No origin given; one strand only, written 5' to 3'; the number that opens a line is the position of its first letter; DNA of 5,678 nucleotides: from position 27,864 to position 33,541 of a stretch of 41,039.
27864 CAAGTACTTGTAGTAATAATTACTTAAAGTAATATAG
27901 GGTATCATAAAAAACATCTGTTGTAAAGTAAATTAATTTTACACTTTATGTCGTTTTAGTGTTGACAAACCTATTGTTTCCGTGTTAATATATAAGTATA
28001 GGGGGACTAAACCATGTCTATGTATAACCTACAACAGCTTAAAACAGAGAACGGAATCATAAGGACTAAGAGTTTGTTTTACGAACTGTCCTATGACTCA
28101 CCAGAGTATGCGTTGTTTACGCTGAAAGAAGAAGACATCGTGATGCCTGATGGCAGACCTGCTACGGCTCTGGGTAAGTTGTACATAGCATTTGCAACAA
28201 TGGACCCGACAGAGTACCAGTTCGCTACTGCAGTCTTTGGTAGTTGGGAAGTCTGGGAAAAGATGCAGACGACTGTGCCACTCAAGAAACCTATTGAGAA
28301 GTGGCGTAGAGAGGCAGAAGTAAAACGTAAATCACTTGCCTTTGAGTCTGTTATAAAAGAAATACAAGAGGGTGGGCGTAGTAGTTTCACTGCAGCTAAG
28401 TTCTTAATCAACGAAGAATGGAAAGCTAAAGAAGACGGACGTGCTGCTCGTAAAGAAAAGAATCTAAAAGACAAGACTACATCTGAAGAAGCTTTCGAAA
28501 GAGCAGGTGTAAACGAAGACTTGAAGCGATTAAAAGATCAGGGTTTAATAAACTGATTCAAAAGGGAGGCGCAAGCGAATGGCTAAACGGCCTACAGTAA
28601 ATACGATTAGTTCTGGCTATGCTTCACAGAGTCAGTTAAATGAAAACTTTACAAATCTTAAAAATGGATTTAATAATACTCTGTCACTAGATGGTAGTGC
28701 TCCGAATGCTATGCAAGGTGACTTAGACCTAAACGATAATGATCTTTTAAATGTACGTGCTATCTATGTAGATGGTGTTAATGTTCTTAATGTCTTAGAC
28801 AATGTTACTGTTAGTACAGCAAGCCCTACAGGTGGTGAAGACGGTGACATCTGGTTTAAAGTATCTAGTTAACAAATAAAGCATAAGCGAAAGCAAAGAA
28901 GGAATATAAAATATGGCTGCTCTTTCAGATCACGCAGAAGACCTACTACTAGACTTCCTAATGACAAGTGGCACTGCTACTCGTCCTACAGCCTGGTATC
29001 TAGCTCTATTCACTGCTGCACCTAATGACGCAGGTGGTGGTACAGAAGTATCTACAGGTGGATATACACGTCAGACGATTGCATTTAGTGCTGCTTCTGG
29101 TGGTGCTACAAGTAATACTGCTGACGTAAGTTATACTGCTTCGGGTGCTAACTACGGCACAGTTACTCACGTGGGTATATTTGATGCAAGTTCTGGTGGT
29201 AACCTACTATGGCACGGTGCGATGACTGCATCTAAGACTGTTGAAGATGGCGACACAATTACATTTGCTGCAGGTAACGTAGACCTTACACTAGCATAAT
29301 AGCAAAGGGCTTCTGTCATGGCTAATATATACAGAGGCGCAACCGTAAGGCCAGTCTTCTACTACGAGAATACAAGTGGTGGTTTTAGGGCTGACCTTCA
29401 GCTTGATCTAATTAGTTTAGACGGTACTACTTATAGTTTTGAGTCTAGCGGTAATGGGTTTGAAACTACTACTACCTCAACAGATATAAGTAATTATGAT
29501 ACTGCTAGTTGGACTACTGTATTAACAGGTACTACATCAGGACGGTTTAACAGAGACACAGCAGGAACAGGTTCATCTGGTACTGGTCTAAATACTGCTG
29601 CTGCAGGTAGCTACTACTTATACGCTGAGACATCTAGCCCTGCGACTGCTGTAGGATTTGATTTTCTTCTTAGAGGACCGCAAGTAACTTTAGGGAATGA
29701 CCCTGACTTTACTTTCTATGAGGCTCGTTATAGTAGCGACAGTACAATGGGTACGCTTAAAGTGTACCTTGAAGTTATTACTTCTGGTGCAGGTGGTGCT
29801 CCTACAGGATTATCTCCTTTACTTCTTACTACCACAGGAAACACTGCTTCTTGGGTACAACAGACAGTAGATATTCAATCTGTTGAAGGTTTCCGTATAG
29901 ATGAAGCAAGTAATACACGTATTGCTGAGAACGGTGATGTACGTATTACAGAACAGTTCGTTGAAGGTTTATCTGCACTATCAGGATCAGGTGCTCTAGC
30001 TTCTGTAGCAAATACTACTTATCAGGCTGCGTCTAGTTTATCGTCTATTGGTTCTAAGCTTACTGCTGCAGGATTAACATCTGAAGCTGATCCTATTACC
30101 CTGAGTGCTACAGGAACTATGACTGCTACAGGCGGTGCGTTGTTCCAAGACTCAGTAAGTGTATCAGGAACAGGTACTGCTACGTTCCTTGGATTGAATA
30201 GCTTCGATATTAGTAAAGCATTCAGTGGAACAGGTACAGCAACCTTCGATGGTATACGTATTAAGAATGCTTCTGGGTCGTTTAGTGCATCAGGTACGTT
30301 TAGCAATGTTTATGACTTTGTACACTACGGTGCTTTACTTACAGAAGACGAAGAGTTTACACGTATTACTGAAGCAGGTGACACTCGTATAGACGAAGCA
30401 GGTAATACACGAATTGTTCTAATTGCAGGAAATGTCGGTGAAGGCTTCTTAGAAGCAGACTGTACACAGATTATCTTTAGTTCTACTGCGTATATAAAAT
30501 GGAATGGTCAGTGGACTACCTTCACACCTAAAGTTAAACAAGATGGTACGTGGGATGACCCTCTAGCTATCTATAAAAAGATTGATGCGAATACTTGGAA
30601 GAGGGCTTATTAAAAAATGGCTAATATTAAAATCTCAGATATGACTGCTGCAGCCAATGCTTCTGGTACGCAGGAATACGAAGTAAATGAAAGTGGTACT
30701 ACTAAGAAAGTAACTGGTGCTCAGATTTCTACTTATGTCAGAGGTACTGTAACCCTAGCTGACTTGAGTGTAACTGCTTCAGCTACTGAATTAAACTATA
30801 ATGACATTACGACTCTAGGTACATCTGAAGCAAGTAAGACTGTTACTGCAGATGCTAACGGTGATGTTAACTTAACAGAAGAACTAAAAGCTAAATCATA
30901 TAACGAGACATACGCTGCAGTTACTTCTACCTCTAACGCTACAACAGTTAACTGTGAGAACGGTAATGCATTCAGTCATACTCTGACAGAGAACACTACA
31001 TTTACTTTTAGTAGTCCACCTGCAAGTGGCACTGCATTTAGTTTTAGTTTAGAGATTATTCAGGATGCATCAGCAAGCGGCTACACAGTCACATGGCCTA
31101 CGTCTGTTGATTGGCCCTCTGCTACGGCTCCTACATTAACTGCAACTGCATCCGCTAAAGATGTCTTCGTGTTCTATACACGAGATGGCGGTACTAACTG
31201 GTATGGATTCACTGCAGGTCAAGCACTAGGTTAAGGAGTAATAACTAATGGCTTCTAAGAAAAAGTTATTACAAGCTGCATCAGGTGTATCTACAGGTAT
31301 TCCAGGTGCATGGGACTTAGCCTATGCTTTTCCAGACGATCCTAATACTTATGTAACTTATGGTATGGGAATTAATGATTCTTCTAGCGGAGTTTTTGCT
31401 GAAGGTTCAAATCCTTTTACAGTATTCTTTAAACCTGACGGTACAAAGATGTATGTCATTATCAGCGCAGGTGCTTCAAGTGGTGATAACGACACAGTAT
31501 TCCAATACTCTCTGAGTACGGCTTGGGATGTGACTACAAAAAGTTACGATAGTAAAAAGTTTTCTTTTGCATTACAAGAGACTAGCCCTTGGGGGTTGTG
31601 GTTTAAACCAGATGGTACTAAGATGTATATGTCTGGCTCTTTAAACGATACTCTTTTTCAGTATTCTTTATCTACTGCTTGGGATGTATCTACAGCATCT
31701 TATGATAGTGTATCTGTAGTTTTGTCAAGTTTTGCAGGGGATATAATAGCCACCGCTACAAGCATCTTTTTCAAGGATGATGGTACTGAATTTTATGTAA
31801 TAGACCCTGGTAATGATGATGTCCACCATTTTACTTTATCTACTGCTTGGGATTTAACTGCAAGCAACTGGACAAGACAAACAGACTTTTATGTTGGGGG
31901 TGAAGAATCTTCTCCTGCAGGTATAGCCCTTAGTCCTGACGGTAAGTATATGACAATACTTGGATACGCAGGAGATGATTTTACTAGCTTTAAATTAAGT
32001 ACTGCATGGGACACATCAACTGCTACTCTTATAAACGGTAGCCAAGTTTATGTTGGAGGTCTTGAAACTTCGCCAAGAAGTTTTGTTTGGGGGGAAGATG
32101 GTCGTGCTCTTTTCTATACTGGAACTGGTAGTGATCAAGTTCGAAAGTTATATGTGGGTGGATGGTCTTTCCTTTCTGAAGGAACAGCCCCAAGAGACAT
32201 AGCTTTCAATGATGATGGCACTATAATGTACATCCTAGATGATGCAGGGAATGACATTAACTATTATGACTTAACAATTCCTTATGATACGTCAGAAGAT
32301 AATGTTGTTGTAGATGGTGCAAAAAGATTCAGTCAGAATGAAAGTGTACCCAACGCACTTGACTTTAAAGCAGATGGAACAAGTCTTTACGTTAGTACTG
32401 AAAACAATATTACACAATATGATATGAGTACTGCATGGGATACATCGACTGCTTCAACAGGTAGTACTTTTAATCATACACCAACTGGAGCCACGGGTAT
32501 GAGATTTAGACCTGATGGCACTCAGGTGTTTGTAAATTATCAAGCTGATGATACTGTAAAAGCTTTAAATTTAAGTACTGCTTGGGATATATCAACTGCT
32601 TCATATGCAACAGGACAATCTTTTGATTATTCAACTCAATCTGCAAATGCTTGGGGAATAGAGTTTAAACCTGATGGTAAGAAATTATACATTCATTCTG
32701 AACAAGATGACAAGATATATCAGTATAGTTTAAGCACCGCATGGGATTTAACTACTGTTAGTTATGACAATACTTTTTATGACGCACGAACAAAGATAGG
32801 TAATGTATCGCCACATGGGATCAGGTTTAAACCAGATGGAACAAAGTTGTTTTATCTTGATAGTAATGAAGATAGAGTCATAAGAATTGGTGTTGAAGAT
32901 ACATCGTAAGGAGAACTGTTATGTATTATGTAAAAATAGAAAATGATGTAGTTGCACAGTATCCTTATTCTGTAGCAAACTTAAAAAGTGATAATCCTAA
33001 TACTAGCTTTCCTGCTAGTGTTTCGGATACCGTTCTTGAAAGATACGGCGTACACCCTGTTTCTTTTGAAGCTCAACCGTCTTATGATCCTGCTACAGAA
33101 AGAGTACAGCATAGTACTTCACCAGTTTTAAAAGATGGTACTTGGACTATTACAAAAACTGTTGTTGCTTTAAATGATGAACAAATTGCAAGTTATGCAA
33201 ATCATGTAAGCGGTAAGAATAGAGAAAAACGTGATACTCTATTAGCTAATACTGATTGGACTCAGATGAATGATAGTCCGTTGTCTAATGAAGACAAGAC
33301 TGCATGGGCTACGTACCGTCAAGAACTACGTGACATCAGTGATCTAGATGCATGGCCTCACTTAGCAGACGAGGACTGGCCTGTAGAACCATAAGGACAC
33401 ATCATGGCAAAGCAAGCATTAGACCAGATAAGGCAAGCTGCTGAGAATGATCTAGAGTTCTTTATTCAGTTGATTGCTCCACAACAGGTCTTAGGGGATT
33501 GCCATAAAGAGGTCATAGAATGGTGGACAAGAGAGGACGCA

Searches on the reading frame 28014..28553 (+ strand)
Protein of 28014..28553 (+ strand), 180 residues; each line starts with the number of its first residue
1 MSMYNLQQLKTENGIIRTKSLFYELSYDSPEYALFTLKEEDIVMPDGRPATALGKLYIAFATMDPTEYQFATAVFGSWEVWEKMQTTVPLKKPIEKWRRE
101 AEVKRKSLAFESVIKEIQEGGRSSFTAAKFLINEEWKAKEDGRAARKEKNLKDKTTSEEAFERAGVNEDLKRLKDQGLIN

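Call 7: search_dna_similar(query=window:28014-28553:+, collection=phages, mode=protein, max_rows=40)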
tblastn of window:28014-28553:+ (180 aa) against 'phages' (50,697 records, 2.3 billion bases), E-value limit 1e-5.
Records with a match: 99; places in all: 99; records where one place covers at least 80% of the query: 71.
Best place of each record, by identity: 80-90% 1; <60% 98.
By first word of the organism name: Vibrio 46; Pseudomonas 16; phage 10; Lentibacter 5; Siovirus 5; Roseobacter 4; Klebsiella 3; Methylophilales 2; Celeribacter 2; Citrobacter 2; and 3 more.
By host as written in the record: - 34; Vibrio cholerae 10; Vibrio crassostreae 7; Vibrio breoganii 6; Pseudomonas aeruginosa 6; Lentibacter sp. SH36 5; Klebsiella pneumoniae 2; Methylophilales bacterium FZCC0133 2; and 21 more.
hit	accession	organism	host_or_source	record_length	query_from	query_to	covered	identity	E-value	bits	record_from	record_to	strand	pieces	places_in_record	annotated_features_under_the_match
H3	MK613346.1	Roseobacter phage CRP-4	Rhodobacteraceae bacterium FZCC0023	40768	1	180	100%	83.3%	1e-95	308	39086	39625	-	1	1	hypothetical protein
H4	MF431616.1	Lentibacter phage vB_LenP_ICBM2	Lentibacter sp. SH36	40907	3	173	95%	47.7%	3e-38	144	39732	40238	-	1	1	hypothetical protein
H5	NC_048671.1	Lentibacter phage vB_LenP_ICBM2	Lentibacter sp. SH36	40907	3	173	95%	47.7%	3e-38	144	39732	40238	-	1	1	hypothetical protein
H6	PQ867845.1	phage T5S1-k141_653015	Crassostrea hongkongensis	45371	11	180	94%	44.7%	6e-32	125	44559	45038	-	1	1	hypothetical protein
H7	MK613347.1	Roseobacter phage CRP-5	Rhodobacteraceae bacterium FZCC0040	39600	3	166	91%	39.5%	1e-33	130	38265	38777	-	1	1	hypothetical protein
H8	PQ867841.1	phage T4S1-k141_502596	Crassostrea hongkongensis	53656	12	180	94%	35.7%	1e-16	82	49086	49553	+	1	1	hypothetical protein | terminase large subunit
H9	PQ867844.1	phage GX1-k141_326647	Crassostrea hongkongensis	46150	18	173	87%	38.1%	8e-18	86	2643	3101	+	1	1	hypothetical protein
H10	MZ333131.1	Erwinia phage Pecta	Erwinia sp.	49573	1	173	96%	34.1%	3e-14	75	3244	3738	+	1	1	hypothetical protein (x2)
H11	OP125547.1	Klebsiella phage vB_KpnP_Klyazma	Klebsiella pneumoniae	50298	2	173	96%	33.3%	3e-17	84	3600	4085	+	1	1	hypothetical protein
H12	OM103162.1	Klebsiella phage KpnP_VR7901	Klebsiella pneumoniae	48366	8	173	92%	33.9%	2e-17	84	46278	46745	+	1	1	hypothetical protein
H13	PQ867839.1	phage T2S2-k141_370465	Crassostrea hongkongensis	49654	8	175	93%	33.1%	3e-18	87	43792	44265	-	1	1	hypothetical protein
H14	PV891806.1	Klebsiella phage vB_KpnP-Asterion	Klebsiella pneumoniae ARLG-4382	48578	9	173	92%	33.5%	1e-16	82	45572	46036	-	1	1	hypothetical protein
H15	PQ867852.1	phage T4S1-k141_462158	Crassostrea hongkongensis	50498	7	174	93%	32.4%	8e-17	82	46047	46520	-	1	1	hypothetical protein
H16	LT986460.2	Pseudomonas phage GP100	-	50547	8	154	82%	36.0%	7e-16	80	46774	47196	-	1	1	Phage protein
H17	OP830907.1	Methylophilales phage MEP402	Methylophilales bacterium FZCC0133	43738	1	173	96%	30.4%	1e-12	71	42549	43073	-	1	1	hypothetical protein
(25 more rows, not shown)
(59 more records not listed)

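Call 18: find_related_loci(query=window:28014-28553:+, collection=viral_contigs, flank=3000)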
Query window:28014-28553:+ (180 aa) in viral_contigs; peptide patterns used: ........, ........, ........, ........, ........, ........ (x = any residue, [..] = any of these).
27 stretches matched a pattern; 24 encode a relative of the query (tblastn E <= 1e-3); 24 distinct loci.
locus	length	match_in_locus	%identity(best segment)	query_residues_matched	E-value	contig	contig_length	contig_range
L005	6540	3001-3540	99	1-180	2e-119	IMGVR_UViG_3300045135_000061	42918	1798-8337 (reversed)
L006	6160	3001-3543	98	1-180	9e-118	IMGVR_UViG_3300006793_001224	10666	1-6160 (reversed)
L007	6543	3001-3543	98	1-180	9e-118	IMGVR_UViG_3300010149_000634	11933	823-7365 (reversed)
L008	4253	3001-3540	97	1-180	4e-118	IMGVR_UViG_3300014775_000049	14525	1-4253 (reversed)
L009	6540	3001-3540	93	1-180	2e-113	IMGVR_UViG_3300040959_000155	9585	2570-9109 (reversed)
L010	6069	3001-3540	91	1-180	6e-112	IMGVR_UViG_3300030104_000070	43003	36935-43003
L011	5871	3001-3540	91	1-180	1e-111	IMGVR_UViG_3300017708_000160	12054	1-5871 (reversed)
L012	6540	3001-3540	91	1-180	1e-111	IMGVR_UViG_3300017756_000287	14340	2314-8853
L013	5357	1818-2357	91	1-180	1e-111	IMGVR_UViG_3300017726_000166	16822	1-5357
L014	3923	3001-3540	90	1-180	1e-111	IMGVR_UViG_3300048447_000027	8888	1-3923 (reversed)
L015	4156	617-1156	90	1-180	2e-111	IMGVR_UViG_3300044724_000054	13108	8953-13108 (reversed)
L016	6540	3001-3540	91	1-180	2e-111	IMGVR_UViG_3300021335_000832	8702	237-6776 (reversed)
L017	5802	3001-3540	90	1-180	3e-111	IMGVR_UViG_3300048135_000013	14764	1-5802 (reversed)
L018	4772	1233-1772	89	1-180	6e-111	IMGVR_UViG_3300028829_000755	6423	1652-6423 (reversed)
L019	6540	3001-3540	88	1-180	5e-109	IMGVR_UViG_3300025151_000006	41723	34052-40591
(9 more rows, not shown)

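Call 29: search_protein_families(library=phrogs, max_evalue=0.001, proteins=[window:28014-28553:+])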
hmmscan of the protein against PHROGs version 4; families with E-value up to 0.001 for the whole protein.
window:28014-28553:+ (180 aa): 1 family
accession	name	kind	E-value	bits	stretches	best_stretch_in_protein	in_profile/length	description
phrog_8035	-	unknown function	3.5e-31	109.1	1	5-175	3-163/166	-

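Call 30: search_protein_families(library=pfam, max_evalue=0.01, proteins=[window:28014-28553:+])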
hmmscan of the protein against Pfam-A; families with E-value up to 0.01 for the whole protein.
window:28014-28553:+ (180 aa): 0 families

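Call 35: search_solved_structures(query=window:28014-28553:+, max_evalue=1)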
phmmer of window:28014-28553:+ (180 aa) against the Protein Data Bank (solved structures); distinct sequences matched with E-value up to 1: 3.
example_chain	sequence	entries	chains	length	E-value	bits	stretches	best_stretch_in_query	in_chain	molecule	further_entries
2k3y_A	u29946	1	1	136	0.16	15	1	53-154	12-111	Chromatin modification-related protein EAF3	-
6k5w_A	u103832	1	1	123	0.43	13.6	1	64-159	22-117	Chromatin modification-related protein EAF3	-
3e9g_A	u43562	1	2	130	0.46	13.5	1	64-160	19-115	Chromatin modification-related protein EAF3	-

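Call 76: find_homologous_proteins(query=window:28014-28553:+, max_evalue=0.00001)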
Query window:28014-28553:+ (180 aa): 86 proteins with E <= 0.00001 among 174 candidates.
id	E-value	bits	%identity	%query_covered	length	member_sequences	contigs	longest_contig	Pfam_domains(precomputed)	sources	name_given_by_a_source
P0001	1.5e-107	375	97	99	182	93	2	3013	-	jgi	jgi:hypothetical protein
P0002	5.9e-103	360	89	100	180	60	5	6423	-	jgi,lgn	-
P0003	4.6e-99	347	88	100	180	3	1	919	-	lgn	-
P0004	3.4e-94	331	84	99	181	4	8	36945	-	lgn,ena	-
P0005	3.9e-92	324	82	100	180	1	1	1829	-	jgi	-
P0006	6.0e-92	324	83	100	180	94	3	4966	-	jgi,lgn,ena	-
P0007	2.7e-91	322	81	100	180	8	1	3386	-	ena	-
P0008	8.2e-89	314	83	99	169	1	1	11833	-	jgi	jgi:hypothetical protein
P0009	1.6e-87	310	78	99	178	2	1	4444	-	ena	-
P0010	1.4e-64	235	70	100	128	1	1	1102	-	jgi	jgi:hypothetical protein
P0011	1.7e-63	231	57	100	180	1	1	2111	-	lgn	-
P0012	6.2e-62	226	60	100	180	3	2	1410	-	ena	-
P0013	2.5e-60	221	55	100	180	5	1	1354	-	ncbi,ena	-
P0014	8.0e-59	216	53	100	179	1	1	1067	-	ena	-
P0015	1.1e-57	212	55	100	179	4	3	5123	-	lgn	-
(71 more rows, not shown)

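Call 81: predict_structure(alignment_id=A1)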
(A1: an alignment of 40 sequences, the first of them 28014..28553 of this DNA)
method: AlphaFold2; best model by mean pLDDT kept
length: 180 residues; sequences in the alignment: 40
mean_pLDDT: 79.2   pTM: 0.60
mean pLDDT of the five models: 79.2, 79.1, 78.4, 76.2, 74.9
residues with pLDDT >= 90: 72; 70-90: 50; 50-70: 58; < 50: 0
segments of 3 or more residues with pLDDT < 50: none
pLDDT, mean of each block of 10 residues (from residue 1): 87 90 88 92 90 93 88 92 93 93 85 72 56 56 60 58 63 68
secondary structure, 60 per line:
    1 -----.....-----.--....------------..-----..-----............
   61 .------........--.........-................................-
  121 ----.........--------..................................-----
elements in order: H6-9 E49-52 H53-61 H68-75 H78-86 H88-119 H125-133 H142-175

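Call 83: fold_search(model_id=the predicted structure, library=pdb)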
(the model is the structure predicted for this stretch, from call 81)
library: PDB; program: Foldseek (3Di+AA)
matches with E <= 10: 27; with E <= 0.001: 0
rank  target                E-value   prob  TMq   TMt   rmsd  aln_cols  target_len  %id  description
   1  5lrt                  3.1e+00  0.02  0.12  0.06  11.0        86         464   16  Structure of the Deamidase-Depupylase Dop of the Prokaryotic Ubiquitin-like Modification Pathway in Complex with ADP and (released 2017-02-01)
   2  7oxy_A                3.7e+00  0.02  0.12  0.06  11.1        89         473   13  Crystal structure of depupylase Dop in complex with Pup and AMP-PCP (released 2021-12-01)
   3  7oyh_A                4.2e+00  0.01  0.12  0.06  11.0        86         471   16  Crystal structure of depupylase Dop in complex with Pup and ADP/tetrafluoromagnesate (released 2021-12-01)
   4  1f2e_A                4.5e+00  0.02  0.11  0.10  12.7        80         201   18  STRUCTURE OF SPHINGOMONAD, GLUTATHIONE S-TRANSFERASE COMPLEXED WITH GLUTATHIONE (released 2000-06-21)
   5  7oy3_A                4.5e+00  0.01  0.12  0.06  11.2        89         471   15  Crystal structure of depupylase Dop in complex with phosphorylated Pup and ADP (released 2021-12-01)
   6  2wli_B                4.8e+00  0.04  0.09  0.06   3.7        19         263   42  POTASSIUM CHANNEL FROM MAGNETOSPIRILLUM MAGNETOTACTICUM (released 2010-06-09)
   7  2oa4_MODEL_1_A        5.5e+00  0.03  0.15  0.24   9.3        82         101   17  Solution NMR Structure: Northeast Structural Genomics Consortium Target SiR5 (released 2007-03-06)
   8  6jwk_A                5.5e+00  0.03  0.16  0.15  12.6        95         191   13  Crystal structure of maleylpyruvate isomerase from Pseudomonas aeruginosa PAO1 (released 2019-05-29)
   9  1ddn_A                5.5e+00  0.02  0.11  0.16  12.5        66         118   15  DIPHTHERIA TOX REPRESSOR (C102D MUTANT)/TOX DNA OPERATOR COMPLEX (released 1998-10-14)
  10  7oxv                  5.5e+00  0.01  0.12  0.06  10.2        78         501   17  Crystal structure of depupylase Dop in the Dop-loop-inserted state (released 2021-12-01)
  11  2cfs                  5.8e+00  0.04  0.14  0.09   8.8        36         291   19  crystal structure of human pyridoxal 5'-phosphate phosphatase (released 2007-02-27)
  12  2x6c                  5.8e+00  0.03  0.09  0.06   3.8        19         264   42  Potassium Channel from Magnetospirillum Magnetotacticum (released 2010-06-23)
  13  6m1t_A                5.8e+00  0.01  0.11  0.10  12.5        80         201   16  Bacterial beta class Sphingomonas chungbukensis Glutathione S-transferase (released 2020-04-08)
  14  7n9k                  6.2e+00  0.04  0.09  0.06   3.6        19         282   42  KirBac3.1 L124M mutant (released 2021-12-29)
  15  2wlm_A                6.6e+00  0.05  0.09  0.06   3.7        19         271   42  POTASSIUM CHANNEL FROM MAGNETOSPIRILLUM MAGNETOTACTICUM (released 2010-06-09)
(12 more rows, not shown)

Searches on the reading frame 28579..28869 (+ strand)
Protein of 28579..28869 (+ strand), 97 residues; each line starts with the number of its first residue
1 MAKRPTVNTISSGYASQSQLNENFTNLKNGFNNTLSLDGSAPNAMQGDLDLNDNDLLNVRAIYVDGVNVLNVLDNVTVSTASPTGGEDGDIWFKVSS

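Call 29: search_protein_families(library=phrogs, max_evalue=0.001, proteins=[window:28579-28869:+])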
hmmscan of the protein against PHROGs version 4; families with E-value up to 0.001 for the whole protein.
window:28579-28869:+ (97 aa): 3 families
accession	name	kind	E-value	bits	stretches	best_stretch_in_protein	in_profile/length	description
phrog_18671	-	unknown function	5.2e-07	30.8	1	6-73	5-71/197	-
phrog_9081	-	unknown function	0.00017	22.9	1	75-96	57-78/79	-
phrog_17462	-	unknown function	0.00042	20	1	11-81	10-80/542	-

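Call 30: search_protein_families(library=pfam, max_evalue=0.01, proteins=[window:28579-28869:+])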
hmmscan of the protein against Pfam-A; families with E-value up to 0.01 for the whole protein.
window:28579-28869:+ (97 aa): 0 families

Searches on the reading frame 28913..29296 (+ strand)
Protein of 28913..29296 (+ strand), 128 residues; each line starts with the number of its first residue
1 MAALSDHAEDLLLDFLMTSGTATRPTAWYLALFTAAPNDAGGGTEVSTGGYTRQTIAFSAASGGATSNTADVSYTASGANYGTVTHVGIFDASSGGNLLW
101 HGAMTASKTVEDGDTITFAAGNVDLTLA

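Call 29: search_protein_families(library=phrogs, max_evalue=0.001, proteins=[window:28913-29296:+])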
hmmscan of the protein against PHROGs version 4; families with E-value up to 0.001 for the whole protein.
window:28913-29296:+ (128 aa): 1 family
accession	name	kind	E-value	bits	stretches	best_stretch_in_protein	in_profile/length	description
phrog_240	-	head and packaging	3.2e-30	106.5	1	1-127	60-188/200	head protein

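Call 30: search_protein_families(library=pfam, max_evalue=0.01, proteins=[window:28913-29296:+])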
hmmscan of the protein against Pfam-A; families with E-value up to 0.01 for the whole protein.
window:28913-29296:+ (128 aa): 1 family
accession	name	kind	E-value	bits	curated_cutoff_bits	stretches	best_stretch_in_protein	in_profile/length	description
PF23140.1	Gp80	-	1.4e-44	151.9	27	1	3-126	1-128/128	Podophage GP4 fiber I protein gp80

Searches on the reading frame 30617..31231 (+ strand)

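Call 29: search_protein_families(library=phrogs, max_evalue=0.001, proteins=[window:30617-31231:+])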
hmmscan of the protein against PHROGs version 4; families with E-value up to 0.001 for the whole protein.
window:30617-31231:+ (205 aa): 8 families
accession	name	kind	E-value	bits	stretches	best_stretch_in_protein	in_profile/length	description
phrog_9017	-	tail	1.2e-15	59.2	1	53-202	15-156/159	tail fiber protein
phrog_7760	-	tail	4.2e-15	57.2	1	45-198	51-216/223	tail fiber protein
phrog_24774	-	unknown function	1.6e-08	35.7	1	102-201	152-253/258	-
phrog_34656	-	unknown function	2.2e-08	35.2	1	98-204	91-198/200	-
phrog_5596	-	unknown function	7e-08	32.7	1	106-192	360-440/451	-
phrog_19200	-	head and packaging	9.6e-08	32.6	1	67-201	140-265/268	virion structural protein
phrog_22179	-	tail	5.9e-06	27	1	85-199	129-238/244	tail fiber protein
phrog_32568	-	tail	0.00041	21.2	1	64-197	39-170/177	tail fiber protein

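Call 30: search_protein_families(library=pfam, max_evalue=0.01, proteins=[window:30617-31231:+])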
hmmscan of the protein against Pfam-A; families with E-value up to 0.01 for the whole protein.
window:30617-31231:+ (205 aa): 0 families

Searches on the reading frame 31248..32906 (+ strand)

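Call 29: search_protein_families(library=phrogs, max_evalue=0.001, proteins=[window:31248-32906:+])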
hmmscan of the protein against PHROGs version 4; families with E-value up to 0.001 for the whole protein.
window:31248-32906:+ (553 aa): 0 families

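Call 30: search_protein_families(library=pfam, max_evalue=0.01, proteins=[window:31248-32906:+])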
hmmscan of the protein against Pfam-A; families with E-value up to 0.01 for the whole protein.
window:31248-32906:+ (553 aa): 5 families
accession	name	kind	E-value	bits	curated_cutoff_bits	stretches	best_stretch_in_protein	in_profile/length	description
PF10282.15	Lactonase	-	1e-17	64.8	21.7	2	310-441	188-319/344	Lactonase, 7-bladed beta-propeller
PF08450.18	SGL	-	1.7e-11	44.6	26.3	0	359-425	127-189/246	SMP-30/Gluconolactonase/LRE-like region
PF20240.3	DUF6597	-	0.0016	18.9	27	0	410-435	71-96/103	Domain of unknown function (DUF6597)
PF01731.26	Arylesterase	-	0.0045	17.6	21.3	0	466-494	54-82/86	Arylesterase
PF18839.6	LPD24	-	0.0069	17.1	27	0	120-151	30-61/73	Large polyvalent protein associated domain 24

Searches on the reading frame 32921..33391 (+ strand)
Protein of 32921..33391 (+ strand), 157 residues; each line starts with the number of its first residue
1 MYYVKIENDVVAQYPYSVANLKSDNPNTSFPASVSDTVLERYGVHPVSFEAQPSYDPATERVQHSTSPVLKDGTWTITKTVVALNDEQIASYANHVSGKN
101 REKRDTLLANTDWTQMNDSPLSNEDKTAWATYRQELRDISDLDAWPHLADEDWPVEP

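Call 29: search_protein_families(library=phrogs, max_evalue=0.001, proteins=[window:32921-33391:+])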
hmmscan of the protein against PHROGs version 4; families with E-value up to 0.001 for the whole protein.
window:32921-33391:+ (157 aa): 8 families
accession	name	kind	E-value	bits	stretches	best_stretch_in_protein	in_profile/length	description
phrog_4912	-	tail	1.4e-15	58.7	1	90-157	136-201/226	tail fiber assembly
phrog_8716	-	tail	1.7e-13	52.1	1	65-157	53-144/152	tail fiber protein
phrog_4697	-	tail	1.6e-10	41.8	1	79-157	128-215/314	tail assembly chaperone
phrog_4628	-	tail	1.5e-07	32.7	1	92-157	60-124/126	tail fiber assembly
phrog_8746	-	tail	4.3e-07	31.2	1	94-157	76-138/139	tail fiber assembly protein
phrog_4998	-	unknown function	6.4e-07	30.3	1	12-103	16-103/218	-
phrog_5714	-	unknown function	1.4e-06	29.4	1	86-140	32-85/95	-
phrog_188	-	tail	0.00031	21.6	1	100-157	119-181/207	tail fiber assembly protein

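Call 30: search_protein_families(library=pfam, max_evalue=0.01, proteins=[window:32921-33391:+])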
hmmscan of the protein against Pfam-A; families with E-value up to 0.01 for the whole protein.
window:32921-33391:+ (157 aa): 1 family
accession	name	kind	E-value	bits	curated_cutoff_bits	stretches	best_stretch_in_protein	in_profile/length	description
PF16778.10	Phage_tail_APC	-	4e-16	59.1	26.6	1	101-157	5-59/60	Phage tail assembly chaperone protein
